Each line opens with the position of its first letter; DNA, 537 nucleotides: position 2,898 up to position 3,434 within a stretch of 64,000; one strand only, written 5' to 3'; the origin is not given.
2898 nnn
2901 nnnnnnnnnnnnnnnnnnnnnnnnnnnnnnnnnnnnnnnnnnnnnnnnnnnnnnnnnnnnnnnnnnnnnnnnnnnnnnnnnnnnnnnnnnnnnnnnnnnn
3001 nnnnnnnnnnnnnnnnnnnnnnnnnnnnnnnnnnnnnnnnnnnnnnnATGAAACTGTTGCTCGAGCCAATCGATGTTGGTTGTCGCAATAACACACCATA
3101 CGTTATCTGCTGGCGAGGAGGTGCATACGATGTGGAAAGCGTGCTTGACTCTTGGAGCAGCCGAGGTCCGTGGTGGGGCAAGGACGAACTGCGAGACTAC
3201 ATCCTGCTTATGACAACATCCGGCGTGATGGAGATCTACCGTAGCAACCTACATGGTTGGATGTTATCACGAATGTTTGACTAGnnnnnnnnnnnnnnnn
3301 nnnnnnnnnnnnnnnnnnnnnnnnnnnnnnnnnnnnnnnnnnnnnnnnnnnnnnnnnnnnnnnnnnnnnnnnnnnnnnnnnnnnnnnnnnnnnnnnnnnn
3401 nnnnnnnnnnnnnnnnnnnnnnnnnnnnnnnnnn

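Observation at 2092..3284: ImuB is encoded in two overlapping ORFs: frameshift, pseudogene or coupled two-piece gene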

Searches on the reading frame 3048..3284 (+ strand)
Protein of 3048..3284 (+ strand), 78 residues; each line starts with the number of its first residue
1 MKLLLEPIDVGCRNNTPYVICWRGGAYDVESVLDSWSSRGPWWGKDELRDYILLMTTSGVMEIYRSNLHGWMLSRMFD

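Call 3: search_protein_families(library=pfam, proteins=[window:3048-3284:+], max_evalue=1)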
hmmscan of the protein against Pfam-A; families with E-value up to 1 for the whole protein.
window:3048-3284:+ (78 aa): 1 family
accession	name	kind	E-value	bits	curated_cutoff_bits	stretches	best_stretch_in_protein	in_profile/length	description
PF20114.4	DUF6504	-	1.1e-05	26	24.2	1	15-47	25-57/103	Domain of unknown function (DUF6504)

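Call 4: search_protein_families(library=ncbifam, proteins=[window:3048-3284:+], max_evalue=1)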
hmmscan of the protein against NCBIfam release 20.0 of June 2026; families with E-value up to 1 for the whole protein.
window:3048-3284:+ (78 aa): 0 families

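Call 5: find_homologous_proteins(query=window:3048-3284:+, max_evalue=0.001)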
Query window:3048-3284:+ (78 aa): 12 proteins with E <= 0.001 among 12 candidates.
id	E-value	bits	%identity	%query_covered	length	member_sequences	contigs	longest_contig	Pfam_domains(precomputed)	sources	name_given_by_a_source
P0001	4.4e-48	179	99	100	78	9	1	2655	PF20114.5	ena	-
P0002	7.1e-40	152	82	100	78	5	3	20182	PF20114.5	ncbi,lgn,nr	ncbi:MAG TPA: hypothetical protein VK147_13690 [Candidatus Didemnitutus sp.]|nr:hypothetical protein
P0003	1.2e-36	142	77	100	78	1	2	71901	PF20114.5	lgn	-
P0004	2.3e-36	141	73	100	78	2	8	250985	-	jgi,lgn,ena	-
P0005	2.0e-35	138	74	100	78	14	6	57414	PF20114.5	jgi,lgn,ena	-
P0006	1.2e-34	136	74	100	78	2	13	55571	PF20114.5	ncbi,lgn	-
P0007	5.0e-34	134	74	100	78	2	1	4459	PF20114.5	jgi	jgi:hypothetical protein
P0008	2.3e-33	132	73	100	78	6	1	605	PF20114.5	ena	-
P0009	1.4e-32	129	72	100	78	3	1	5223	PF20114.5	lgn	-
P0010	2.8e-31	125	67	100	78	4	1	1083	PF20114.5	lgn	-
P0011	2.8e-24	103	56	100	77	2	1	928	PF20114.5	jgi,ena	-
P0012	1.4e-23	100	58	100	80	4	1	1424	PF20114.5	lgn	-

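Call 8: find_encoding_contigs(protein=P0004, flank=6000, max_places=3)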
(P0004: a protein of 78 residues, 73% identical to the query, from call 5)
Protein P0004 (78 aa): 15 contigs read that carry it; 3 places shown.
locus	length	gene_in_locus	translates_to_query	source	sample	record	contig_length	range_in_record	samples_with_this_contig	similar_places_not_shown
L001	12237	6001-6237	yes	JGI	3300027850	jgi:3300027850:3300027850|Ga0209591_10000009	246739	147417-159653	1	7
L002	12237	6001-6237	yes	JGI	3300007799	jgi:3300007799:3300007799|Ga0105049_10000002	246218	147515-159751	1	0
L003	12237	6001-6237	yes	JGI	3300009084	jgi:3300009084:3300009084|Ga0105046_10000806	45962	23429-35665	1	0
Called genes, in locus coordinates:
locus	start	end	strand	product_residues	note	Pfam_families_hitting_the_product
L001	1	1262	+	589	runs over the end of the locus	PF00188:CAP, PF25788:Ig_Rha78A_N (faint)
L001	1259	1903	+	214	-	-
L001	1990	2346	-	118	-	-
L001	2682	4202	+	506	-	-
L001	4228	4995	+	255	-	PF00717:Peptidase_S24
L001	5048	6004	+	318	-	-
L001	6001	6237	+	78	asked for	-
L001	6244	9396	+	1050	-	PF02811:PHP, PF07733:DNA_pol3_alpha, PF17657:DNA_pol3_finger, PF14579:HHH_6, PF01336:tRNA_anti-codon (weak)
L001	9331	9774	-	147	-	-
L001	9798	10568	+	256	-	PF01416:PseudoU_synth_1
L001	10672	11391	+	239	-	PF01435:Peptidase_M48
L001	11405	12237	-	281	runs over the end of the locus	PF04951:Peptidase_M55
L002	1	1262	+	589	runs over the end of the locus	PF00188:CAP, PF25788:Ig_Rha78A_N (faint)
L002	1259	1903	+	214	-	-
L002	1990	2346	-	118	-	-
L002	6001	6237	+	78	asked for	-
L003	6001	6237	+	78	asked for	-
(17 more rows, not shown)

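Call 9: find_encoding_contigs(protein=P0012, flank=6000, max_places=3)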
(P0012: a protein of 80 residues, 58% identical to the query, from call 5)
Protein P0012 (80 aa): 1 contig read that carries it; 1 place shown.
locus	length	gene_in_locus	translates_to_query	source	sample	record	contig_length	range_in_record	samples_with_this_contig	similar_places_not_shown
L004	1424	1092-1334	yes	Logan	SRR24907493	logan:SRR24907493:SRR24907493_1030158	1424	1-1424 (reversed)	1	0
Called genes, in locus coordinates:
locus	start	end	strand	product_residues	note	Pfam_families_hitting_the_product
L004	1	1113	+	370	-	?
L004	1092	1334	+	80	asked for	PF20114:DUF6504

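Call 17: search_solved_structures(query=A1, max_evalue=10, show_alignments=2)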
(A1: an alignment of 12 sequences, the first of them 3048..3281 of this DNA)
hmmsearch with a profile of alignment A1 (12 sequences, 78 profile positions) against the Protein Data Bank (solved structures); distinct sequences matched with E-value up to 10: 4.
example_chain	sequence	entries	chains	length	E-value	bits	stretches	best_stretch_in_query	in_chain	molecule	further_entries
8e04_A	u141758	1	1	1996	0.73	12.8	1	42-68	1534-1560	Leucine-rich repeat serine/threonine-protein kinase 1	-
8e05_A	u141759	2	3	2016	0.74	12.8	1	42-68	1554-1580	Leucine-rich repeat serine/threonine-protein kinase 1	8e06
8fac_A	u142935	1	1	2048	0.76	12.7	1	42-68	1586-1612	Leucine-rich repeat serine/threonine-protein kinase 1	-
3hjg_A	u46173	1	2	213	1.4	11.9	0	8-41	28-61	Putative alpha-ribazole-5'-phosphate phosphatase CobC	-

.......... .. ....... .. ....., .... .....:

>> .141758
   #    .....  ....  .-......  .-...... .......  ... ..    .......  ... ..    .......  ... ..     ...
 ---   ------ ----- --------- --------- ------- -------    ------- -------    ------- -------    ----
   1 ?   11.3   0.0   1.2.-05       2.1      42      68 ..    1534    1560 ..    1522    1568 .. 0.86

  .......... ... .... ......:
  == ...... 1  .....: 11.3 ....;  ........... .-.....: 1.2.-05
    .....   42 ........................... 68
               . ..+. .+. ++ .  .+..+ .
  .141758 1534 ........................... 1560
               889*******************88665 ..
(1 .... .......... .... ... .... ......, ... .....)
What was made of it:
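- Tried and rejected: A sequence search of PDB chains with the small-ORF profile gave only chance hits, E of 0.7 or more (call 17).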

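Call 21: search_protein_representatives(alignment_id=A1)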
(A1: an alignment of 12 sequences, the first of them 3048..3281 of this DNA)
Query: 12 sequences, 78 profile positions. Proteins with E-value up to 0.001 (for the whole library): 608; up to 1e-10: 69; up to 1e-30: 1. The best 150 are listed.
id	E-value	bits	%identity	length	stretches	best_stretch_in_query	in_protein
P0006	2.2e-42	158.7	-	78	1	1-78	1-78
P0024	1.4e-30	120.8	-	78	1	1-77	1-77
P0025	4.7e-26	106.3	-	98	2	10-78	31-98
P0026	5.8e-22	93.2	-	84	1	1-78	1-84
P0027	9.7e-22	92.5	-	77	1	1-78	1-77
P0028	6.6e-21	89.9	-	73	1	1-64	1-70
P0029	2.4e-19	84.9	-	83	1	1-78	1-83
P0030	6.1e-19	83.6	-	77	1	1-78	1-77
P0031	8.8e-19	83.0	-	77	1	1-78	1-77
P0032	3.6e-17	77.9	-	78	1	1-78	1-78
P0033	4.7e-17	77.5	-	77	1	1-78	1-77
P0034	1.5e-16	75.9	-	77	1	1-78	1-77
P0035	4.0e-16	74.5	-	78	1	1-78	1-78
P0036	2.3e-15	72.1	-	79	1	1-77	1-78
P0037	3.1e-15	71.7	-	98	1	1-78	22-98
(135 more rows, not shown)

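Call 48: predict_structure(alignment_id=A1)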
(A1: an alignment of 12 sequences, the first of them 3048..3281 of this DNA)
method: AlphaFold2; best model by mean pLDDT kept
length: 78 residues; sequences in the alignment: 12
mean_pLDDT: 91.4   pTM: 0.78
mean pLDDT of the five models: 91.4, 90.5, 90.0, 89.1, 71.2
residues with pLDDT >= 90: 58; 70-90: 18; 50-70: 2; < 50: 0
segments of 3 or more residues with pLDDT < 50: none
pLDDT, mean of each block of 10 residues (from residue 1): 85 94 95 94 86 95 93 90
secondary structure, 60 per line:
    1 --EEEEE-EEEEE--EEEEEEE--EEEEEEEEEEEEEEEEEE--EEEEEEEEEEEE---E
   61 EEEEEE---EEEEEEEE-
elements in order: E3-7 E9-13 E16-22 E25-42 E45-56 E60-66 E70-77

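Call 55: fold_search(model_id=the predicted structure, library=pdb)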
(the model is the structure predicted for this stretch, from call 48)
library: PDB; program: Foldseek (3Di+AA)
matches with E <= 10: 305; with E <= 0.001: 0
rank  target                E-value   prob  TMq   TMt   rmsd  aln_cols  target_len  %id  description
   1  1xtd                  3.7e-01  0.75  0.39  0.24   5.6        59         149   17  Structural Analysis of Leishmania mexicana eukaryotic initiation factor 5a (released 2004-10-26)
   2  4rth_B                5.1e-01  0.18  0.25  0.15   9.0        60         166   22  The crystal structure of PsbP from Zea mays (released 2015-03-11)
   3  9rvu_HI               6.3e-01  0.33  0.37  0.25   7.6        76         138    9  in situ S. pombe hibernating ribosome after 7 days of glucose depletion (released 2026-04-01)
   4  4rth_A                7.9e-01  0.18  0.26  0.16   6.3        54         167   18  The crystal structure of PsbP from Zea mays (released 2015-03-11)
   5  4rti                  8.8e-01  0.23  0.30  0.16   5.7        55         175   24  The crystal structure of PsbP from Spinacia oleracea (released 2015-03-11)
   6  8t2x_eI               9.8e-01  0.20  0.34  0.22   8.7        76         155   10  Hypomethylated yeast 80S bound with cycloheximide, P-site tRNA, A-site tRNA, messenger RNA and eIF5A, PRE (released 2024-12-11)
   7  3w9k                  1.0e+00  0.20  0.34  0.23   6.9        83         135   16  Crystal structure of thermoacidophile-specific protein STK_08120 complexed with myristic acid (released 2013-07-17)
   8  6f5f_C                1.2e+00  0.14  0.28  0.21   7.5        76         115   12  Structure of ARTD2/PARP2 WGR domain bound to double strand DNA with 5 nucleotide overhang and 5'phosphate (released 2018-10-10)
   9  7oyd_t                1.3e+00  0.18  0.31  0.23   5.5        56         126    9  Cryo-EM structure of a rabbit 80S ribosome with zebrafish Dap1b (released 2022-07-20)
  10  1v2b_B                1.3e+00  0.13  0.24  0.16   5.3        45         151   22  Crystal Structure of PsbP Protein in the Oxygen-Evolving Complex of Photosystem II from Higher Plants (released 2004-05-18)
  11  9hmu_A                1.4e+00  0.51  0.42  0.17   7.8        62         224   14  DUF4465 domain containing protein in complex with vitamin B12. (released 2025-01-15)
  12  5xnl_P                1.4e+00  0.15  0.26  0.14   5.1        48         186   19  Structure of stacked C2S2M2-type PSII-LHCII supercomplex from Pisum sativum (released 2017-09-20)
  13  1mwu_B                1.4e+00  0.11  0.24  0.05   7.2        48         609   17  Structure of methicillin acyl-Penicillin binding protein 2a from methicillin resistant Staphylococcus aureus strain 27 (released 2002-11-06)
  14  6d63_E                1.6e+00  0.28  0.30  0.21   5.4        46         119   13  The structure of AtzH: a little known member of the atrazine breakdown pathway (released 2018-11-14)
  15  6usj_U                1.6e+00  0.18  0.32  0.24   7.3        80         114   11  Structure of two nucleosomes bridged by human PARP2 (released 2020-10-14)
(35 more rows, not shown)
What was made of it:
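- Tried and rejected: A Foldseek search of the PDB with the confident model also gave nothing, best E 0.37 (call 55).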

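Call 57: search_protein_families(library=pfam, proteins=[L001:2682-4202:+], max_evalue=0.01)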
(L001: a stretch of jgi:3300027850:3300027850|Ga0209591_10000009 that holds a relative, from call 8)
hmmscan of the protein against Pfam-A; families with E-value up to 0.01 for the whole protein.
L001:2682-4202:+ (506 aa): 0 families
